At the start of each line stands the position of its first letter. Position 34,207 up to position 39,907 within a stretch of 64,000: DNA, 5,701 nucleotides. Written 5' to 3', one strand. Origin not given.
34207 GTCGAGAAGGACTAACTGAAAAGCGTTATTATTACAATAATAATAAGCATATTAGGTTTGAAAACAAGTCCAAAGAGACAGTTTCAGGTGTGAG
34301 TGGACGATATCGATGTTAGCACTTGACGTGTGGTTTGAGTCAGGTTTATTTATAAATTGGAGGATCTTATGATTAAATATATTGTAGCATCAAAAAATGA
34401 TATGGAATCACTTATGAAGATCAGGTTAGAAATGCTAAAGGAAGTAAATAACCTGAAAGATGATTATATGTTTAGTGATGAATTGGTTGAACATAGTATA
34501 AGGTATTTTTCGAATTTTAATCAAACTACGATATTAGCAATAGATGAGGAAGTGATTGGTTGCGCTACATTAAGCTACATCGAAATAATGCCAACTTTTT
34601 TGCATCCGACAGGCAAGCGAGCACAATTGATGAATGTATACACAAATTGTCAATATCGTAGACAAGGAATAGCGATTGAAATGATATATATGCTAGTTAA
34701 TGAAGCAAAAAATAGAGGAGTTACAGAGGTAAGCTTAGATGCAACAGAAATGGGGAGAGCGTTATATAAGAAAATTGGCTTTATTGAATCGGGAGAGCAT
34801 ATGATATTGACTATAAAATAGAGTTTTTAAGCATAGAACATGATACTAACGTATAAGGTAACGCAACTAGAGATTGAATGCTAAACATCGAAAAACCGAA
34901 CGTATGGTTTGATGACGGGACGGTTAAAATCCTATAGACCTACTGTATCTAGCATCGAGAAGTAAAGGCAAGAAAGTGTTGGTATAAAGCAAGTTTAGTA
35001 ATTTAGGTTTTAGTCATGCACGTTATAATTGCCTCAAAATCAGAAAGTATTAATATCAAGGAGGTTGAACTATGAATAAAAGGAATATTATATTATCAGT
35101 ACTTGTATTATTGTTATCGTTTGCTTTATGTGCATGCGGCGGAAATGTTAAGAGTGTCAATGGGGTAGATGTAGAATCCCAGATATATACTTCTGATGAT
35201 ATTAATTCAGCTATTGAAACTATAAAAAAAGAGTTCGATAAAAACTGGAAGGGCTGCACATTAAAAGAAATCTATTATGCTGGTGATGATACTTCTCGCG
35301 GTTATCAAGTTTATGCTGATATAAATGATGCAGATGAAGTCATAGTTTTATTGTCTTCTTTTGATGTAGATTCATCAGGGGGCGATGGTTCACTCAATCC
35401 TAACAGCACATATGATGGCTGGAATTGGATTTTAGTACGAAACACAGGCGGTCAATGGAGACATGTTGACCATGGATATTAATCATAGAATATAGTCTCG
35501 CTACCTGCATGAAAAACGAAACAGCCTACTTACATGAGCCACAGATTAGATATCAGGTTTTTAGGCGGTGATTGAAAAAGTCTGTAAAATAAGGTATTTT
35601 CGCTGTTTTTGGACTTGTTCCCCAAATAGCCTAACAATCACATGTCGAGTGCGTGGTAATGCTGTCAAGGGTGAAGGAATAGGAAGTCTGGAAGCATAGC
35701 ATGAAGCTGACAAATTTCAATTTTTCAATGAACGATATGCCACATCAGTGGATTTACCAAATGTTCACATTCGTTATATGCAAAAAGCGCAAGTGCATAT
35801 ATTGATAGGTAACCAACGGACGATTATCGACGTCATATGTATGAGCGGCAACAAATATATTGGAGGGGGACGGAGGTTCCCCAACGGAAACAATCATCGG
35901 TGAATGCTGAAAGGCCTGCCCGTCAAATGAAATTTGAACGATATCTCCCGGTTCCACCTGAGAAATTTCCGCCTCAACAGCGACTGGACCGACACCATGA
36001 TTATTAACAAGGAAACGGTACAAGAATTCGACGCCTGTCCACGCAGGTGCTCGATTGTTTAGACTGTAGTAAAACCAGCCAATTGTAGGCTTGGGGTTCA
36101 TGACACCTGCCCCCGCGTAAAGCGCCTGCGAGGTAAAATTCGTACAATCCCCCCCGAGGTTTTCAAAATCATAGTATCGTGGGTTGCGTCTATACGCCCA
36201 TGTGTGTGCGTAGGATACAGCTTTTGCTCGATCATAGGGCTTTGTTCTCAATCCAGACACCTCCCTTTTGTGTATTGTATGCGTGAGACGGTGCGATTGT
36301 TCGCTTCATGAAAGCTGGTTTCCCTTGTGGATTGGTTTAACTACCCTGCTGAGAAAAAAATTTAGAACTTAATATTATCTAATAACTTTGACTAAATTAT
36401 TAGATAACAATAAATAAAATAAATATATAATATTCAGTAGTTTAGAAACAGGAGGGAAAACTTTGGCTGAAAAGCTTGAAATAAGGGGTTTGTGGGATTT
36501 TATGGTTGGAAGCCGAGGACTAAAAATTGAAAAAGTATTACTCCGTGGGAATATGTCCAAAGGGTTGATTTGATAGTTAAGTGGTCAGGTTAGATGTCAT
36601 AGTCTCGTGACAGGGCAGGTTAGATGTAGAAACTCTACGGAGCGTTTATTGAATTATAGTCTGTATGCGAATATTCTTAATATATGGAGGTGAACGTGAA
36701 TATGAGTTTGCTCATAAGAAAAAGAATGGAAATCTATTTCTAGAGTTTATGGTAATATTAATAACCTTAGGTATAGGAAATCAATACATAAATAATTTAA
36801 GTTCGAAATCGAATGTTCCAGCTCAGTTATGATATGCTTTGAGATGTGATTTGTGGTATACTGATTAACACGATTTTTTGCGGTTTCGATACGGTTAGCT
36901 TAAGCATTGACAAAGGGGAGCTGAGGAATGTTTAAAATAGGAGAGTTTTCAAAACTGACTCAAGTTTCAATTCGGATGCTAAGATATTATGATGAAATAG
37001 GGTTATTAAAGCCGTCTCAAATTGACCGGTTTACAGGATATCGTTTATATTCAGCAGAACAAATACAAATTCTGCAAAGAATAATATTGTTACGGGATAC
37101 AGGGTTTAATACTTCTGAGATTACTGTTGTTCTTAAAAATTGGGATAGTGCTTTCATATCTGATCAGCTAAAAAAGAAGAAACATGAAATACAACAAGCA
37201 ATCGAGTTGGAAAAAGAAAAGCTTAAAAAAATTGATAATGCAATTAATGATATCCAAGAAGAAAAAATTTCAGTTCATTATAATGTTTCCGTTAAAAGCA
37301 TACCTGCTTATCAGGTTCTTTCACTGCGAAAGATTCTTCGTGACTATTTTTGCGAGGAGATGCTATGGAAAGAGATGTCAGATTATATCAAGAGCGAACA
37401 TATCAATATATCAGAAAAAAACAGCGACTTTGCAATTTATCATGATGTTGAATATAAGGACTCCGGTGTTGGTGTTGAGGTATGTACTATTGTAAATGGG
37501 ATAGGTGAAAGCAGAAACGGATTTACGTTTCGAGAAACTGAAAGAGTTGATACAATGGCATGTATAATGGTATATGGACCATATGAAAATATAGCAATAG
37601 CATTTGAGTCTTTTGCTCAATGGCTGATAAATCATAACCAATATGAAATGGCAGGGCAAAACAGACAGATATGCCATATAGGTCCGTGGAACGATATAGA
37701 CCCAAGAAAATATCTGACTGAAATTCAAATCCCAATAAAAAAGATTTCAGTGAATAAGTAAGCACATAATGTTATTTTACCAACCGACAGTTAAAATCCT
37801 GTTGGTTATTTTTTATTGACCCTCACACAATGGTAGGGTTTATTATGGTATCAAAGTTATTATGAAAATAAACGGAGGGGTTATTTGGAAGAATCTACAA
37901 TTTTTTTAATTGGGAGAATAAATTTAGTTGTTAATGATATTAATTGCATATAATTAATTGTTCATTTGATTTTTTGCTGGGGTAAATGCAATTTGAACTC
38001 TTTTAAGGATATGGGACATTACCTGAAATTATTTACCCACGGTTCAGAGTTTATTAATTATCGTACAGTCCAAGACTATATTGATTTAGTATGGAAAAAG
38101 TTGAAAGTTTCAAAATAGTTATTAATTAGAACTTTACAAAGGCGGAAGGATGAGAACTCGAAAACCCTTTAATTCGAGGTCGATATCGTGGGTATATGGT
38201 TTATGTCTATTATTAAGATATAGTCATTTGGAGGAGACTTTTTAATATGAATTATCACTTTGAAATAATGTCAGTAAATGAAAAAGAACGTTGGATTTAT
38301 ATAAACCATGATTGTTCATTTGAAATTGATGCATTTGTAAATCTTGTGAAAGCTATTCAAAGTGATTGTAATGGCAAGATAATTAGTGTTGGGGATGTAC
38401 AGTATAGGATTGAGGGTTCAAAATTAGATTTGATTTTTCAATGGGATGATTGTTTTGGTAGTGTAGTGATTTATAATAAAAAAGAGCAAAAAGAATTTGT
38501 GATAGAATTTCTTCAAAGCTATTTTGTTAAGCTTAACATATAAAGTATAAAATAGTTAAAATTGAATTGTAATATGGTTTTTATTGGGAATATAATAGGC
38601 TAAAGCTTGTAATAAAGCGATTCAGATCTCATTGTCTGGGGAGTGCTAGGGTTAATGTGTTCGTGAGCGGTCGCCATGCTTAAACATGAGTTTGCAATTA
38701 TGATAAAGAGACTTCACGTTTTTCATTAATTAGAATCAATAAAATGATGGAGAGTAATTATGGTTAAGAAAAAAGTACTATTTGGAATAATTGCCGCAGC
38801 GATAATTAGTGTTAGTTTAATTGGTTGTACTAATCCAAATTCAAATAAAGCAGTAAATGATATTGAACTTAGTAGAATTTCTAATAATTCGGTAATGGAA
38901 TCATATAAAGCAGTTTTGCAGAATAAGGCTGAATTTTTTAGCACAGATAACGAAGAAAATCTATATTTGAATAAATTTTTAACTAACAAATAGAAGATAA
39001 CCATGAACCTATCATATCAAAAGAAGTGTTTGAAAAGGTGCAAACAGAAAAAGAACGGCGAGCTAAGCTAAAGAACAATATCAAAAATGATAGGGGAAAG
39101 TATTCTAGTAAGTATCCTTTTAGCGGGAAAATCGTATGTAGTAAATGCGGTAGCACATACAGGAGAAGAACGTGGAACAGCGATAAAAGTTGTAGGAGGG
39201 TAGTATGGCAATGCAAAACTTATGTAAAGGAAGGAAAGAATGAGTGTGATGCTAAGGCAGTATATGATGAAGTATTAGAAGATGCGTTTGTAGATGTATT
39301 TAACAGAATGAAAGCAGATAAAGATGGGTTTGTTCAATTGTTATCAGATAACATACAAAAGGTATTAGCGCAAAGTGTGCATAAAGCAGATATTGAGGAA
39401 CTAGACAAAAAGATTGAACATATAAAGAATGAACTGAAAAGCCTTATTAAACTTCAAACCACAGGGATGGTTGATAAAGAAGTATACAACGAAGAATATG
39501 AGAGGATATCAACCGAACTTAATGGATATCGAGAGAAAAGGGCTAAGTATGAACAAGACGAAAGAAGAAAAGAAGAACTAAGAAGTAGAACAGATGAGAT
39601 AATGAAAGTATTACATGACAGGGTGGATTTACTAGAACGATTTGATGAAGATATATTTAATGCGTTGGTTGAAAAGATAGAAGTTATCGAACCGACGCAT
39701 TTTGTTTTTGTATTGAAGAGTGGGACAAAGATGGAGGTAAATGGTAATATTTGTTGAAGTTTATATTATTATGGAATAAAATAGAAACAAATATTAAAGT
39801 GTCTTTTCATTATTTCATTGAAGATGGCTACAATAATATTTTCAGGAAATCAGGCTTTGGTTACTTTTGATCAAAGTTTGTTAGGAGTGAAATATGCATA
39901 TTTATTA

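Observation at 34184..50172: Seven co-oriented att-like repeats that look like serial pseudo-3' ends of a TrmA/RumA-type methyltransferase gene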

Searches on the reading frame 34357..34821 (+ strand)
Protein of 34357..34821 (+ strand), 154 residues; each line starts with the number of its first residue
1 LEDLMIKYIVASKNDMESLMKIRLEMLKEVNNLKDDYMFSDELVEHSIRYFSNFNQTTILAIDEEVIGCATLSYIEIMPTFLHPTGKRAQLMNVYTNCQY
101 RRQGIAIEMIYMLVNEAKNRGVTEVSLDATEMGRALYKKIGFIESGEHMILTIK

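Call 12: search_protein_families(library=pfam, proteins=[window:34357-34821:+], max_evalue=0.01)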
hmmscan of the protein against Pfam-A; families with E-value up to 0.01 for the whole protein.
window:34357-34821:+ (154 aa): 5 families
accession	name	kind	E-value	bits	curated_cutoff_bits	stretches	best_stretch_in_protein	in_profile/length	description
PF00583.31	Acetyltransf_1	-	1.6e-10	41.7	20.7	1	39-142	16-116/116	Acetyltransferase (GNAT) family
PF13508.13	Acetyltransf_7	-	1.3e-07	32.3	27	1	59-143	7-83/84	Acetyltransferase (GNAT) domain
PF13673.13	Acetyltransf_10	-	2.9e-07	30.9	23.6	1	90-147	53-112/128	Acetyltransferase (GNAT) domain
PF13527.13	Acetyltransf_9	-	8.9e-05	22.9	25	1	55-142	41-124/127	Acetyltransferase (GNAT) domain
PF12746.13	GNAT_acetyltran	-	0.0071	16.4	26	0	92-148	184-240/243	GNAT acetyltransferase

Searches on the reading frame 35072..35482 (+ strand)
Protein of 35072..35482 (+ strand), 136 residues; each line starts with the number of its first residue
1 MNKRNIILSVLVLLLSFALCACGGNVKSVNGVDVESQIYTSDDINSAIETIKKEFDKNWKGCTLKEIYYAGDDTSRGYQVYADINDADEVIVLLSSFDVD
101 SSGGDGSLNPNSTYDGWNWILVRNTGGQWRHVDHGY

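Call 12: search_protein_families(library=pfam, proteins=[window:35072-35482:+], max_evalue=0.01)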
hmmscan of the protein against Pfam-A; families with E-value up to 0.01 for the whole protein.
window:35072-35482:+ (136 aa): 1 family
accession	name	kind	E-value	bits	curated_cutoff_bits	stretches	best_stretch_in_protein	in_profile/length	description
PF07217.16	Het-C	-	0.0076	15.3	21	1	8-70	5-65/561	Heterokaryon incompatibility protein Het-C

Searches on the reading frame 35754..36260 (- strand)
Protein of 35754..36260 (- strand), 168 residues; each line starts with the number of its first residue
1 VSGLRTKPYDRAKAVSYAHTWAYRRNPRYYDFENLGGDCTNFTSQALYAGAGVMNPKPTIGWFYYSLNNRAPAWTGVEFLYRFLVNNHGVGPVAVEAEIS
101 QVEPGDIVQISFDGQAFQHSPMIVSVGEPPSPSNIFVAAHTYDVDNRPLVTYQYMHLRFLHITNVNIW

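Call 12: search_protein_families(library=pfam, proteins=[window:35754-36260:-], max_evalue=0.01)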
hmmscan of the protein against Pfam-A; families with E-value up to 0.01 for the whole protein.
window:35754-36260:- (168 aa): 1 family
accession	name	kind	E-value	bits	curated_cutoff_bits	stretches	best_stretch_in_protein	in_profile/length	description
PF12671.13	Amidase_6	-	1.7e-34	119.7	23.2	1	9-156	2-156/163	Putative amidase domain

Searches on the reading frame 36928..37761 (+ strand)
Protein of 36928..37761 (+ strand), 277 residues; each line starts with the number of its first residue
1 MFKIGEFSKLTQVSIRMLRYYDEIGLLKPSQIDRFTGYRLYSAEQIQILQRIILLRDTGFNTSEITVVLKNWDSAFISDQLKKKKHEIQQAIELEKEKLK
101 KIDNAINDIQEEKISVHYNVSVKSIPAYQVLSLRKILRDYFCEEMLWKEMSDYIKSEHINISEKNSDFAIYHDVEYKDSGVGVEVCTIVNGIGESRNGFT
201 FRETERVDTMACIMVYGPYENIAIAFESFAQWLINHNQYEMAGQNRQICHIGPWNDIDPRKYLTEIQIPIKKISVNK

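Call 13: search_protein_families(library=pfam, proteins=[window:36928-37761:+], max_evalue=0.01)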
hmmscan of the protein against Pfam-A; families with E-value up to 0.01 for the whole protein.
window:36928-37761:+ (277 aa): 3 families
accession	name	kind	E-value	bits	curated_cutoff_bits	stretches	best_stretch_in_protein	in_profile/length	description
PF13411.12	MerR_1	-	2.5e-16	60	21.6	1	2-70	1-67/69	MerR HTH family regulatory protein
PF00376.29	MerR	-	9.1e-14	51.4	28.2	1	3-41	1-38/38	MerR family regulatory protein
PF06445.20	GyrI-like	-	1.4e-06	29.1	26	1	119-271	2-155/155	GyrI-like small molecule binding domain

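Call 46: find_encoding_contigs(protein=window:36928-37761:+, flank=10000, max_places=10)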
Protein window:36928-37761:+ (277 aa): no gene with exactly this product is on record in the collection.

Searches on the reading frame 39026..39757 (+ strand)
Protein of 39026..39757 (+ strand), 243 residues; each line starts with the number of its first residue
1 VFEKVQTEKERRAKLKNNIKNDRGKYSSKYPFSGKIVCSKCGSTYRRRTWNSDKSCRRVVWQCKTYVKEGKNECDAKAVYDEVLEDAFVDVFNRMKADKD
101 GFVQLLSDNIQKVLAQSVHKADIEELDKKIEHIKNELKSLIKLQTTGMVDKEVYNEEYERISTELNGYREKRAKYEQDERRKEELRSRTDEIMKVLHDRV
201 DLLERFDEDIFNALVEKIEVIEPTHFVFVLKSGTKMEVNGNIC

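Call 13: search_protein_families(library=pfam, proteins=[window:39026-39757:+], max_evalue=0.01)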
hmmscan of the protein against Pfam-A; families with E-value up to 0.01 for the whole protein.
window:39026-39757:+ (243 aa): 2 families
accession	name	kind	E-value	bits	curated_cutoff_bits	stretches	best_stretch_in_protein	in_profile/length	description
PF13408.12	Zn_ribbon_recom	-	1.9e-16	60.6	25.3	1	31-92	1-57/58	Recombinase zinc beta ribbon domain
PF11744.14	ALMT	-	0.0027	17.1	20.6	1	58-196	267-406/471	Aluminium activated malate transporter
